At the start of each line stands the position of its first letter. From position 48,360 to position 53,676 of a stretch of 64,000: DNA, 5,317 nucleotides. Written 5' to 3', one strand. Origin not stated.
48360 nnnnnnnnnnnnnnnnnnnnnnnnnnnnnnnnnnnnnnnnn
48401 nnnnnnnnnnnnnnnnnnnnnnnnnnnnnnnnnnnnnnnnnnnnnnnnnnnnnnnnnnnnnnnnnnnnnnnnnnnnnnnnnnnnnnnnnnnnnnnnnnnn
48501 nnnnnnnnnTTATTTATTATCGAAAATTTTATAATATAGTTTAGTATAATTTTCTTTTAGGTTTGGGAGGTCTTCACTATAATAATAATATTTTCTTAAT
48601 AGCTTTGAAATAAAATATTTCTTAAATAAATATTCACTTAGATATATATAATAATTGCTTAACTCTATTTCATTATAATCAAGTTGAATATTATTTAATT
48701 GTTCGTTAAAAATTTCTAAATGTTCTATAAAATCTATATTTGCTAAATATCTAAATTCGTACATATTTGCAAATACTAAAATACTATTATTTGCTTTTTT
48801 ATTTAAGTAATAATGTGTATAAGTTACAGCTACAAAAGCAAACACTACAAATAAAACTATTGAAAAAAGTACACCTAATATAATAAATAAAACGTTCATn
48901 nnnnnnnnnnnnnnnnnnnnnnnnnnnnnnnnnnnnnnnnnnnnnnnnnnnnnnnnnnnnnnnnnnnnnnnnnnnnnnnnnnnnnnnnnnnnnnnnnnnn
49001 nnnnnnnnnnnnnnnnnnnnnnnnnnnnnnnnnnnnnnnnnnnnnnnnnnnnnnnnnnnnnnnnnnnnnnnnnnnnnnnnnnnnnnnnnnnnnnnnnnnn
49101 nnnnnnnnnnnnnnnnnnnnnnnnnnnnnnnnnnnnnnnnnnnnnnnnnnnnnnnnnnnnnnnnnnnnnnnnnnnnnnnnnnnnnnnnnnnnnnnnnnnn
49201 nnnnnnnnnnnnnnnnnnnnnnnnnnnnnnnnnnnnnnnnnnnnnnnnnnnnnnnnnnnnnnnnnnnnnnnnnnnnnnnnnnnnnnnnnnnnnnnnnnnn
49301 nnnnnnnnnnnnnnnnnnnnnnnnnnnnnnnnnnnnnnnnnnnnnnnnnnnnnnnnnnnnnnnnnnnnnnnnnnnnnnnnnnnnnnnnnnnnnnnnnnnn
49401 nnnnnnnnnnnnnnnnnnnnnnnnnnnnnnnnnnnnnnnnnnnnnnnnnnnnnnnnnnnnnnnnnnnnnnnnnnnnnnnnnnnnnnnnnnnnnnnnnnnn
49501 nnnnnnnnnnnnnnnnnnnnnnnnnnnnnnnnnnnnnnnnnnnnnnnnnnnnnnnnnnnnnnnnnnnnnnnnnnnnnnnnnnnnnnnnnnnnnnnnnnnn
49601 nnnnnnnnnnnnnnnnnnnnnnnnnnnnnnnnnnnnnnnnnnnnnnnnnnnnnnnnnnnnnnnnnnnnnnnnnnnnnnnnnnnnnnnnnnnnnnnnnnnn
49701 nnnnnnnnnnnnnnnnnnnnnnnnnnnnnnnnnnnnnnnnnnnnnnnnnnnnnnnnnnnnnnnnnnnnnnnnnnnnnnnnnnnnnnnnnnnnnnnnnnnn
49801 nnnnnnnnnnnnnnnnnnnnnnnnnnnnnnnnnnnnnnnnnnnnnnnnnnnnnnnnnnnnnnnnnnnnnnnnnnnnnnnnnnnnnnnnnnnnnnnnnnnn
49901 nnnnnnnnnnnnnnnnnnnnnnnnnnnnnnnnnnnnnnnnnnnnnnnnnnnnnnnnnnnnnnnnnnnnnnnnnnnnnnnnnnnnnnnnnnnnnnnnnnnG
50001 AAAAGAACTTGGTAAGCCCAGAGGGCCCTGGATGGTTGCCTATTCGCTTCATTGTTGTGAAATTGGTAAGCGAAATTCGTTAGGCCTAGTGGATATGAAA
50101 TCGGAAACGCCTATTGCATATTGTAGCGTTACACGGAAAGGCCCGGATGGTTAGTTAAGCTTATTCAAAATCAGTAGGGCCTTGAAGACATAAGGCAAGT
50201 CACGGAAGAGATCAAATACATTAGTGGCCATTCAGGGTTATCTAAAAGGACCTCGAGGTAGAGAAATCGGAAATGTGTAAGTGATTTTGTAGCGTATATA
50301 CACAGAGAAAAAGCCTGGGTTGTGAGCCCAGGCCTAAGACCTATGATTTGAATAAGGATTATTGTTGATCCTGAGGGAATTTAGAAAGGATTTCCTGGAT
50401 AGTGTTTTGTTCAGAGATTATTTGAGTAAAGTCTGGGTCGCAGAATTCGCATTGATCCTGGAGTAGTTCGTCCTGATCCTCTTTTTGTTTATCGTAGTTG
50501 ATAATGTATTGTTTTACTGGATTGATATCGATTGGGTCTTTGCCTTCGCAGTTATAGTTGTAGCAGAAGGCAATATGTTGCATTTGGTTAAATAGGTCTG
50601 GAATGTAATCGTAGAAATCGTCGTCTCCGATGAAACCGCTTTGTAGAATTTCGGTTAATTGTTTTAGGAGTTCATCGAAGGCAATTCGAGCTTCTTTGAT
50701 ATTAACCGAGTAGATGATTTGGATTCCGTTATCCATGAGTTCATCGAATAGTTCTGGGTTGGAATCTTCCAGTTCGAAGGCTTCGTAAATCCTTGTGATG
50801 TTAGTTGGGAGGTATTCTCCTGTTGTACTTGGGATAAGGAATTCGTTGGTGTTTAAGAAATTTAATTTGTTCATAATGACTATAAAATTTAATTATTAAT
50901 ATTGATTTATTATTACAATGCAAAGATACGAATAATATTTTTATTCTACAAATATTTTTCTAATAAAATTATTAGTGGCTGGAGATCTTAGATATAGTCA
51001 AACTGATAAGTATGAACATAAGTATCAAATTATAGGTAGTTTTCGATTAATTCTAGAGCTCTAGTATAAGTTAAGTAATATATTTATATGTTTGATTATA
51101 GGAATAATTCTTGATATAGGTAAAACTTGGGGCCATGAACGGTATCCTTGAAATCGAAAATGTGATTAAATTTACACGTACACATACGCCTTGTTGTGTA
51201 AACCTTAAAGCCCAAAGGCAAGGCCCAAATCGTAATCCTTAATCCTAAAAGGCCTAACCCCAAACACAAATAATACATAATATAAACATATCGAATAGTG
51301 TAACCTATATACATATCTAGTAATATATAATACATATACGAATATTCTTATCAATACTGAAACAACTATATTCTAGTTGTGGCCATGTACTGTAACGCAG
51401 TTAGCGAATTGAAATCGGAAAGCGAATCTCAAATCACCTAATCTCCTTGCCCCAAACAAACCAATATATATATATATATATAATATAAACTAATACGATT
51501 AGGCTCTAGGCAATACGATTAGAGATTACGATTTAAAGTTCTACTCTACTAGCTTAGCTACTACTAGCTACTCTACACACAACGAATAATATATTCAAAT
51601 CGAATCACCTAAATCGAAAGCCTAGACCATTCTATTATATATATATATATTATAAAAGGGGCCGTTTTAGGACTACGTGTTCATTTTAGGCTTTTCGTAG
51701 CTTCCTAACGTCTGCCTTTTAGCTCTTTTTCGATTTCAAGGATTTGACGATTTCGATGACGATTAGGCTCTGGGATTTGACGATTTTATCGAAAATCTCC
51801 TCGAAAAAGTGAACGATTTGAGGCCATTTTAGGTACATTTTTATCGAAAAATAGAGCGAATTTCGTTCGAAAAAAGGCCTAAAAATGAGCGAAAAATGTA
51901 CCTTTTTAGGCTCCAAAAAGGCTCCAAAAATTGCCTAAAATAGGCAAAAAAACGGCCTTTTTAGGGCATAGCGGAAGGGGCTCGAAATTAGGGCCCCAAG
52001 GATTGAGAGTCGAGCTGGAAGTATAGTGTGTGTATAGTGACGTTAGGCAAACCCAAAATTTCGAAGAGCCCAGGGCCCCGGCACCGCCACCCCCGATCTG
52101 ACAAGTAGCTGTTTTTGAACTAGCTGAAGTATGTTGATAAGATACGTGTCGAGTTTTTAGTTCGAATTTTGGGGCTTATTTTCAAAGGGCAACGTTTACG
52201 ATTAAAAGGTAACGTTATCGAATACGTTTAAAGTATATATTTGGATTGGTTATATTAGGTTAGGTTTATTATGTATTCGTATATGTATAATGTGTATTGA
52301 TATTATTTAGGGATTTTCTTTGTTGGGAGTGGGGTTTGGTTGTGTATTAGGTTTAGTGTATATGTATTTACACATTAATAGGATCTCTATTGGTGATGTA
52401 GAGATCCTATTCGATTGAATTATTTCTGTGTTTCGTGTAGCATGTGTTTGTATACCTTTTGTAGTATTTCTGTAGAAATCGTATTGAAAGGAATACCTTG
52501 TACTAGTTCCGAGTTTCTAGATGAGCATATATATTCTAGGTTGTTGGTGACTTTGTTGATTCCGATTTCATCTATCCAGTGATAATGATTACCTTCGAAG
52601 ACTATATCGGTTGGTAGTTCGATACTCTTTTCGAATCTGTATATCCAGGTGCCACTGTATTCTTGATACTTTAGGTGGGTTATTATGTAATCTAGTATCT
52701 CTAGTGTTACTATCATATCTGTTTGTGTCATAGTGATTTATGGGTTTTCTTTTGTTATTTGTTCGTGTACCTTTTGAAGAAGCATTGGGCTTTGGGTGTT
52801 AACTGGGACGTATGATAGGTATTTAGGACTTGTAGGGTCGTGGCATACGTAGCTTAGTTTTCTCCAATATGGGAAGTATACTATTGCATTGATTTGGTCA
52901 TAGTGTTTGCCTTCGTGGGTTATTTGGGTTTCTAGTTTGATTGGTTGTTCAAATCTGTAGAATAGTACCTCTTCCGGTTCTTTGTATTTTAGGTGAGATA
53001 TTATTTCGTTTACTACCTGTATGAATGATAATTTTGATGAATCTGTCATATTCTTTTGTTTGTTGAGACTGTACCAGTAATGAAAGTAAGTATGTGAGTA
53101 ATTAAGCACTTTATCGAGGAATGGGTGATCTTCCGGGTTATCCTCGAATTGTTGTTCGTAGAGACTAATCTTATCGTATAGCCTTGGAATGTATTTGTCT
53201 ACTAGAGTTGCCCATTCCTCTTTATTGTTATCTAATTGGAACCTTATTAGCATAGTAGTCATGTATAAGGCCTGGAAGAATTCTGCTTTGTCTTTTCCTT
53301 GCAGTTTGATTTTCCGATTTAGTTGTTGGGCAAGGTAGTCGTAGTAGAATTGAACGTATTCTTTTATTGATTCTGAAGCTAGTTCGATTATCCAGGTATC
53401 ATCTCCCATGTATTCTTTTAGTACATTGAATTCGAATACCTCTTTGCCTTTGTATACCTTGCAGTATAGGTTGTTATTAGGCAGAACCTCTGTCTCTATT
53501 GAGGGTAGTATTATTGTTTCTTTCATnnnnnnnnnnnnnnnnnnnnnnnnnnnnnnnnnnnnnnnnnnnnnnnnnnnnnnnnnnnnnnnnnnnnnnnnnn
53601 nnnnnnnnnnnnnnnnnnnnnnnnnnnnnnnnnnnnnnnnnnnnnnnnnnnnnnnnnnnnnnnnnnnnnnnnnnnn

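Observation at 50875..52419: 1.5-kb repeat-dense noncoding region: iteron-like 11-mers, twin (TA)n tracts, TTTTAGG and ACGATT repeat clusters (origin or packaging cis-region candidate)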

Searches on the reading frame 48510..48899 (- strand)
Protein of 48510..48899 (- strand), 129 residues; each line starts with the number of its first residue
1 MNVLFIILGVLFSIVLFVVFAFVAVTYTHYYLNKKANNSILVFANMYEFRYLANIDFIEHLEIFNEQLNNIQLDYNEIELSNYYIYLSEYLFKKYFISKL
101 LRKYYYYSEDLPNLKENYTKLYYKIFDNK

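Call 11: search_protein_families(library=phrogs, proteins=[window:48510-48899:-], max_evalue=0.001)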
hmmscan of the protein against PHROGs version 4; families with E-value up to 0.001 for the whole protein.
window:48510-48899:- (129 aa): 0 families

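Call 77: search_protein_families(library=pfam, proteins=[window:48510-48899:-], max_evalue=0.01)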
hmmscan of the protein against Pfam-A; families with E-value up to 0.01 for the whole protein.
window:48510-48899:- (129 aa): 2 families
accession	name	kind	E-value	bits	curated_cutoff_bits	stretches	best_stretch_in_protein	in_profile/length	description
PF14055.11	NVEALA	-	0.0024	18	27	1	11-45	3-37/62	NVEALA protein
PF18294.6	Pept_S41_N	-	0.0027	18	25.9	1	96-119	5-29/49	Peptidase S41 N-terminal domain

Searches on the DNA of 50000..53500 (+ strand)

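Call 8: search_dna_similar(query=window:50000-53500:+, collection=phages, mode=distant, max_rows=30)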
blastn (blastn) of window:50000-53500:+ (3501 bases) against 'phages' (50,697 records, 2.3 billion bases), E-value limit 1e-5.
No match.
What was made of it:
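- Tried and rejected: None (call 8).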

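Call 12: search_rna_families(source=window, start=50600, end=52700, threshold=evalue, max_evalue=10)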
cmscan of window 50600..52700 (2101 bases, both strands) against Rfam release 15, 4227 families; matches with E-value up to 10: 8.
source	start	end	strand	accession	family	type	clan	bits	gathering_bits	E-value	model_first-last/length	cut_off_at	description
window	51812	51945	+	RF04205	MIR2606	Gene; miRNA;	-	20.1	139.7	9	1-165/165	no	MIR2606 microRNA precursor family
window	51833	51929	-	RF02555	hveRNA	Gene; rRNA;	-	19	90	6.6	1-124/124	no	mt-5S-like H. vermiformis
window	51440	51515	-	RF03303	mir-973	Gene; miRNA;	-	18.2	63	4.8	1-84/84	no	mir-973 microRNA precursor family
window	50930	50946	-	RF03640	mir-3747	Gene; miRNA;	-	16.9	63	6.3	27-43/67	no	mir-3747 microRNA precursor family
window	51900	51933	-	RF01844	SmY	Gene; snRNA; splicing;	-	15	39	3.7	46-79/80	no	SmY spliceosomal RNA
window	52574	52601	-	RF01519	CC0196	Gene; sRNA;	-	14.4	35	4.7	1-58/58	no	Caulobacter sRNA CC0196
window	51752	51835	+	RF01514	Afu_513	Gene; snRNA; snoRNA; CD-box;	-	13.7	48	6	1-103/103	no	A. fumigatus snoRNA Afu_513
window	51872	51962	+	RF00447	IRES_Kv1_4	Cis-reg; IRES;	-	13.2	100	5.7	79-203/259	no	Voltage-gated potassium-channel Kv1.4 IRES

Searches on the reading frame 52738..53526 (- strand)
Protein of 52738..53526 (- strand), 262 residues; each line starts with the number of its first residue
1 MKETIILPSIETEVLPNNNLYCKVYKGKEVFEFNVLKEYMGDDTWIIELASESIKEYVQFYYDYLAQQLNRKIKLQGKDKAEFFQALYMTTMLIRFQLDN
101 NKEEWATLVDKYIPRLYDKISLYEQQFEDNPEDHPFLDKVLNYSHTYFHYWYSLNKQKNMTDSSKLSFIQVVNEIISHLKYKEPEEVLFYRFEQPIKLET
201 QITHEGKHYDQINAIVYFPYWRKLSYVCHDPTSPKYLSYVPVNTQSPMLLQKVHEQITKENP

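Call 11: search_protein_families(library=phrogs, proteins=[window:52738-53526:-], max_evalue=0.001)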
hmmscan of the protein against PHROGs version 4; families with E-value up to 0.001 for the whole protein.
window:52738-53526:- (262 aa): 0 families

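Call 15: find_related_loci(query=window:52738-53526:-, collection=viral_contigs, flank=6000)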
Query window:52738-53526:- (262 aa) in viral_contigs; peptide patterns used: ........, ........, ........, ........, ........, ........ (x = any residue, [..] = any of these).
2 stretches matched a pattern; 1 encode a relative of the query (tblastn E <= 1e-3); 1 distinct loci.
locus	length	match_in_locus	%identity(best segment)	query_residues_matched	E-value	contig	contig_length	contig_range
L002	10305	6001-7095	98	1-262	1e-176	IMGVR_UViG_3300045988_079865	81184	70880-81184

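Call 20: search_protein_families(library=pfam, proteins=[window:52738-53526:-], max_evalue=0.01)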
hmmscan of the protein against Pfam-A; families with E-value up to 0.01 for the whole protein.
window:52738-53526:- (262 aa): 0 families
